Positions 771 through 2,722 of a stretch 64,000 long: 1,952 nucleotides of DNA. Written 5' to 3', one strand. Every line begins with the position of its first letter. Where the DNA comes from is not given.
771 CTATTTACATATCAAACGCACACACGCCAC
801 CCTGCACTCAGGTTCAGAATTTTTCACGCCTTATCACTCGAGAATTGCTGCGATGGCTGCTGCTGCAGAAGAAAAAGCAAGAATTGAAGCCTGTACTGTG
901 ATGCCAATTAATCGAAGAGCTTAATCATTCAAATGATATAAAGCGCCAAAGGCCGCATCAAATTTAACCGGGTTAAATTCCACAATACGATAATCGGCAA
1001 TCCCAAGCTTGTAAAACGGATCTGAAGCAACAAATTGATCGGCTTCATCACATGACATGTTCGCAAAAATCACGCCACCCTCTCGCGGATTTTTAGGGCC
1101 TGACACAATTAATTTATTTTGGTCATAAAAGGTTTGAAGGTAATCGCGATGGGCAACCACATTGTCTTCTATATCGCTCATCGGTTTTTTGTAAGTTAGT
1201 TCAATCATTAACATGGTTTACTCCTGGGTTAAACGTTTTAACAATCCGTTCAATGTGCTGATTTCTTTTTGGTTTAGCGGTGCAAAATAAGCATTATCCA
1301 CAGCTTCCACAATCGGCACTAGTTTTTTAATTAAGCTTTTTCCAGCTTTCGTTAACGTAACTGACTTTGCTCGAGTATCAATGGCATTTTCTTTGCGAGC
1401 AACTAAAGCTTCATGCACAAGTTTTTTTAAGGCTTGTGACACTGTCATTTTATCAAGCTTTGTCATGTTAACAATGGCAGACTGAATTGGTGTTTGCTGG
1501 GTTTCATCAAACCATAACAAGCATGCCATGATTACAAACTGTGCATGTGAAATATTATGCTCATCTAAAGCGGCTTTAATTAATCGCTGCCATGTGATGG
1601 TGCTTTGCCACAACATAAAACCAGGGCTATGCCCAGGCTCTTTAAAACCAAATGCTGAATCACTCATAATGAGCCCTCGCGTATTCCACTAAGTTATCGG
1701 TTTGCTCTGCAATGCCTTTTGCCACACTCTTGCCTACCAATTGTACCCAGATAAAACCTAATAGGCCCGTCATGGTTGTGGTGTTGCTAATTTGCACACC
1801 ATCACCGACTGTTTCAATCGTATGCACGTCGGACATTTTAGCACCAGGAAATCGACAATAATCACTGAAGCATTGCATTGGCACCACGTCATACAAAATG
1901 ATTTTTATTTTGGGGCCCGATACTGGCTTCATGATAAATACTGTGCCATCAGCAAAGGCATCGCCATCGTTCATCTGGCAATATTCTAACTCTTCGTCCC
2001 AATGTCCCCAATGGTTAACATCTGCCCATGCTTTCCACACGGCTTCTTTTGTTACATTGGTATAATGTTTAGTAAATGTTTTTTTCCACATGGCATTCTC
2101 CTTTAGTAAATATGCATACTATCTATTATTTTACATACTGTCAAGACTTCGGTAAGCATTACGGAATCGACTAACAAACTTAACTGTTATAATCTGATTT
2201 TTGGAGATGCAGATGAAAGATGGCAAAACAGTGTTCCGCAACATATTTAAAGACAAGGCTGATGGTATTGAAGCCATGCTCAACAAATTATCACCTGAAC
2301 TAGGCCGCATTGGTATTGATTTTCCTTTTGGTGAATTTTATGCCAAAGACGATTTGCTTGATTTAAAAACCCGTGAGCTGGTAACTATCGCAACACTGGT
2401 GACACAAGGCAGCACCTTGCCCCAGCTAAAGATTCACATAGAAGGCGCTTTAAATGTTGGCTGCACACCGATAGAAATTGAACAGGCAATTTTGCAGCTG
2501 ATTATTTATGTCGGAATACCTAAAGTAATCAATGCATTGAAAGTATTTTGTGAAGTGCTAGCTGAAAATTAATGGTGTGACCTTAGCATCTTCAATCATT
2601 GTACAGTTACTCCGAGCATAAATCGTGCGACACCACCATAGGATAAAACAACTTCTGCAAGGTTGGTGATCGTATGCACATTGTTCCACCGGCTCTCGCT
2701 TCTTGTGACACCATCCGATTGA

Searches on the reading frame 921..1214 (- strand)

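Call 15: search_protein_families(library=pfam, proteins=[window:921-1214:-], max_evalue=0.01)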
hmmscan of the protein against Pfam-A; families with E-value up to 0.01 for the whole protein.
window:921-1214:- (97 aa): 1 family
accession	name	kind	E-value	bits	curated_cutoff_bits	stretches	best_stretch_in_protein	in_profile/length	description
PF03795.20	YCII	-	1.8e-11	44.8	24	1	1-81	1-95/95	YCII-related domain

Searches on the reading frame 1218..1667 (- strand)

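Call 15: search_protein_families(library=pfam, proteins=[window:1218-1667:-], max_evalue=0.01)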
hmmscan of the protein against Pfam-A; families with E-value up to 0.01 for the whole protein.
window:1218-1667:- (149 aa): 5 families
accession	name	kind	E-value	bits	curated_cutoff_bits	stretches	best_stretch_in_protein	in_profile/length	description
PF22381.2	Staph_reg_Sar_Rot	-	8.1e-10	39.1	27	1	28-116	1-85/85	Transcriptional regulator SarA/Rot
PF01047.28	MarR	-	1.6e-06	28.3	24.6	1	39-100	1-58/59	MarR family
PF13463.12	HTH_27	-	0.00023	21.8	22.2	1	61-109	20-68/68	Winged helix DNA-binding domain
PF12802.13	MarR_2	-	0.00093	19.7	27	1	62-99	23-60/61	MarR family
PF01638.23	HxlR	-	0.006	16.8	20.8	1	68-121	28-81/91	HxlR-like helix-turn-helix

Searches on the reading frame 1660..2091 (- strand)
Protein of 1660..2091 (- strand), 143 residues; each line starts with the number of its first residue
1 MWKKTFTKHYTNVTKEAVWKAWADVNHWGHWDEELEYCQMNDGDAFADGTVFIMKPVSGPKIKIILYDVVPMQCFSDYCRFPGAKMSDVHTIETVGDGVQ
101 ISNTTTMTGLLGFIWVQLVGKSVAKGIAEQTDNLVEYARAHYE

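Call 15: search_protein_families(library=pfam, proteins=[window:1660-2091:-], max_evalue=0.01)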
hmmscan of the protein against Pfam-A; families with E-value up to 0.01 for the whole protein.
window:1660-2091:- (143 aa): 1 family
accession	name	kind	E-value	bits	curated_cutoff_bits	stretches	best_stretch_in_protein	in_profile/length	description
PF10604.15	Polyketide_cyc2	-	5.3e-08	33.7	27.4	1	12-138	11-141/142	Polyketide cyclase / dehydrase and lipid transport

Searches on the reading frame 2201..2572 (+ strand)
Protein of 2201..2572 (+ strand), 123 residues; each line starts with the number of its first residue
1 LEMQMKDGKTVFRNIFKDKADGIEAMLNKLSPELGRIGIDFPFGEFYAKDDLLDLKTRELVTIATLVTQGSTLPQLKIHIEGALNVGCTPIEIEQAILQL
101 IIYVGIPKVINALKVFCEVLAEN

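Call 15: search_protein_families(library=pfam, proteins=[window:2201-2572:+], max_evalue=0.01)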
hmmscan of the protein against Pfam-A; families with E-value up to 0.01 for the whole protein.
window:2201-2572:+ (123 aa): 1 family
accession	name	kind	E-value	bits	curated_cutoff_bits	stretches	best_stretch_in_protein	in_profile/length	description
PF02627.25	CMD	-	2.3e-17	63.2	23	1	32-116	1-82/84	Carboxymuconolactone decarboxylase family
